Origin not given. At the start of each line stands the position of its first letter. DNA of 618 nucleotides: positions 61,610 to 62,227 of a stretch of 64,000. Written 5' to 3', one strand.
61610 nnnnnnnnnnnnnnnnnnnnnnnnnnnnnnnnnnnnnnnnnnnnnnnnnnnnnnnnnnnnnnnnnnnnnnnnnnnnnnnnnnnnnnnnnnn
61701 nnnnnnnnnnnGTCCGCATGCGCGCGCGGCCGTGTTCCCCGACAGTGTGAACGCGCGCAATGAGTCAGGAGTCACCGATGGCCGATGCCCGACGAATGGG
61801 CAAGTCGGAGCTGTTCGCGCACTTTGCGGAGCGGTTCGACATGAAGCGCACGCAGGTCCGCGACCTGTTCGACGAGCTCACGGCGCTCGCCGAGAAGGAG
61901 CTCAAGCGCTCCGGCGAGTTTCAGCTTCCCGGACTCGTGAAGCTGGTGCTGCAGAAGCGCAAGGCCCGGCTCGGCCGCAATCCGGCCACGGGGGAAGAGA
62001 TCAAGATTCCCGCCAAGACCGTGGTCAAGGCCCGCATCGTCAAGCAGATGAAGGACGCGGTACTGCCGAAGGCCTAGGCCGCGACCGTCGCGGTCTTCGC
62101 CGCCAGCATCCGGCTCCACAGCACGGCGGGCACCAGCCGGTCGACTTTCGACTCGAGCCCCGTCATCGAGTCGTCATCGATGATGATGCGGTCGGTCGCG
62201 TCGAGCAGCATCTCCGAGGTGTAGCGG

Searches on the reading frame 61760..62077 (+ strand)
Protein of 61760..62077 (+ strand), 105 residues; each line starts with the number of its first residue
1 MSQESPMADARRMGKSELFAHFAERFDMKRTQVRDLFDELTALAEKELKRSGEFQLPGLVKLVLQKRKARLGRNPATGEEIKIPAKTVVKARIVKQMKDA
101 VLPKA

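Call 48: search_protein_families(library=pfam, max_evalue=0.000001, proteins=[window:61760-62077:+])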
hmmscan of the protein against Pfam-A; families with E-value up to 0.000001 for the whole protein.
window:61760-62077:+ (105 aa): 1 family
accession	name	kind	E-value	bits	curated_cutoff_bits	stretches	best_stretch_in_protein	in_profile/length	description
PF00216.26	Bac_DNA_binding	-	3.2e-22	79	22.4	1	13-101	1-89/90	Bacterial DNA-binding protein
